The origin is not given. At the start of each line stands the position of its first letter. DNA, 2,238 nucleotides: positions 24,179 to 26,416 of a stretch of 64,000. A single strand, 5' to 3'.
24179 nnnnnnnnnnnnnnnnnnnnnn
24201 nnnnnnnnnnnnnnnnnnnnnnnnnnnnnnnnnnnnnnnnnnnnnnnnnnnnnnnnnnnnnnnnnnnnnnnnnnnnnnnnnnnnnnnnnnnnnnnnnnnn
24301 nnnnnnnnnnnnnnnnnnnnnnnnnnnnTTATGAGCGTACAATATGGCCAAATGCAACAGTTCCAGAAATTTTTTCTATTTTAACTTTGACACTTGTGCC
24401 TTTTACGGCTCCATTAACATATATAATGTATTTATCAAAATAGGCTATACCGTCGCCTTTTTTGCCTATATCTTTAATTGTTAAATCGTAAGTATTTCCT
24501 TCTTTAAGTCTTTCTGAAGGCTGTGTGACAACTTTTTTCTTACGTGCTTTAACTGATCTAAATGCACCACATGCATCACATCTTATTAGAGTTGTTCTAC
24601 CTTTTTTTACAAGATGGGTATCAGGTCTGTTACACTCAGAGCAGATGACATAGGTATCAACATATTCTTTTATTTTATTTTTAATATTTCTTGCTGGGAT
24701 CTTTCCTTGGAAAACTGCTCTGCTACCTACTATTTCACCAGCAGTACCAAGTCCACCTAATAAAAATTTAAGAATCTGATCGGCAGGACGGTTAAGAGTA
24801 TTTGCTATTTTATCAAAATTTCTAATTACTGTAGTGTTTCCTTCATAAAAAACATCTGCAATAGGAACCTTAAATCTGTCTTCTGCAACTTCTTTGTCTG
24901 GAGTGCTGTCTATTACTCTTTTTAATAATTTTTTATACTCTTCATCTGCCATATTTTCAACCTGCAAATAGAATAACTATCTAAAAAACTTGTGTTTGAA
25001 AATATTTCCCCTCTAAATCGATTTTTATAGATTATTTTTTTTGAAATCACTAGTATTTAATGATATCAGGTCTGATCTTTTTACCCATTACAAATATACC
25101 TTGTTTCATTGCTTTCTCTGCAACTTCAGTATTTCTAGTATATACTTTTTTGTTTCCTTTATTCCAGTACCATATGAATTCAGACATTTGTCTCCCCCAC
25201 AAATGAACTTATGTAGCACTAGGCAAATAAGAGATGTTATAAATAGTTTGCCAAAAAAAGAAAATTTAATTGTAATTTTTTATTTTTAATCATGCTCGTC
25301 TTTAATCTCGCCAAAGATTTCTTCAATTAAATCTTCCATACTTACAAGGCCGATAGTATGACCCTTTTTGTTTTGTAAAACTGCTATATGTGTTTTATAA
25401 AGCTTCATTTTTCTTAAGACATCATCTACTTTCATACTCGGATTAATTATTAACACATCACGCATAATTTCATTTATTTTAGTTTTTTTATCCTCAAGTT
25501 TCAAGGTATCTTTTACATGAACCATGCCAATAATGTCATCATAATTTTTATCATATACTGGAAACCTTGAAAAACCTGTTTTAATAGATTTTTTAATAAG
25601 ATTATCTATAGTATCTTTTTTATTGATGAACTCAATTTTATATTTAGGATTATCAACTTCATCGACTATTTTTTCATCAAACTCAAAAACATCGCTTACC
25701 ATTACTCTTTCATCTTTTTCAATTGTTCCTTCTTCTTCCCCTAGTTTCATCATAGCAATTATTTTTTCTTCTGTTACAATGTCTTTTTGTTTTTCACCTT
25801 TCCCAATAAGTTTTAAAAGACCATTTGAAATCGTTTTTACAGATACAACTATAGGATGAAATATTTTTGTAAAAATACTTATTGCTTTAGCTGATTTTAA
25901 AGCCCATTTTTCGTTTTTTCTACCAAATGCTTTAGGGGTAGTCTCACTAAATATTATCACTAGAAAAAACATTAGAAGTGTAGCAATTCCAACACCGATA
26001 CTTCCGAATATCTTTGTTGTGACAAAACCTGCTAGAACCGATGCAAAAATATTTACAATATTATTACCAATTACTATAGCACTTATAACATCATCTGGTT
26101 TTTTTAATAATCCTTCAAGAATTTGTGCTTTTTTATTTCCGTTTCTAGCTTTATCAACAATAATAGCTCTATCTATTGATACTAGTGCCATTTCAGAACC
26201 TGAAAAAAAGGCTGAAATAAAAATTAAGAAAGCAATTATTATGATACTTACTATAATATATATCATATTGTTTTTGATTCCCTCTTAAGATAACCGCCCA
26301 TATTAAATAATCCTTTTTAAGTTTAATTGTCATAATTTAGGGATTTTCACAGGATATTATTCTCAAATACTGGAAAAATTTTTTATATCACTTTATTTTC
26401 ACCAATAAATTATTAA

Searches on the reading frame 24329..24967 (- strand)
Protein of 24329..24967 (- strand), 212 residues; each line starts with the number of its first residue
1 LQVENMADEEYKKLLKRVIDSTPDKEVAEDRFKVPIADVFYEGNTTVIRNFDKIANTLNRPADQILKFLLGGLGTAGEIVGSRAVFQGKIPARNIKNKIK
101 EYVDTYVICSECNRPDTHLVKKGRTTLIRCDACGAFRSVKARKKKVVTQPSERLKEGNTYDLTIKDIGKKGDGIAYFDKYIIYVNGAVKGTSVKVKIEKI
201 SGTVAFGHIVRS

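Call 39: search_protein_families(library=pfam, proteins=[window:24329-24967:-], max_evalue=0.001)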
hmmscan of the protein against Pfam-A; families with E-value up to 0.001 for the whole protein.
window:24329-24967:- (212 aa): 2 families
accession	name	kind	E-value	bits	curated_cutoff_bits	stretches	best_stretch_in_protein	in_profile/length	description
PF01873.23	eIF-5_eIF-2B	-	9e-35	119.5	27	1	25-135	4-116/117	Domain found in IF2B/IF5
PF01938.26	TRAM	-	9.5e-11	41.8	21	1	154-210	2-61/61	TRAM domain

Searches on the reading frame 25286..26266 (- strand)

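Call 39: search_protein_families(library=pfam, proteins=[window:25286-26266:-], max_evalue=0.001)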
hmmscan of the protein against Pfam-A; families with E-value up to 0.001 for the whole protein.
window:25286-26266:- (326 aa): 2 families
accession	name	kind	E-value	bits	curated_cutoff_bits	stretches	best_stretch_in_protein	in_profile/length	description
PF01595.25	CNNM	-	5.4e-50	170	28.4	1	9-186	1-181/181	Cyclin M transmembrane N-terminal domain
PF00571.33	CBS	-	3e-15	56.7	24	2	266-318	3-56/57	CBS domain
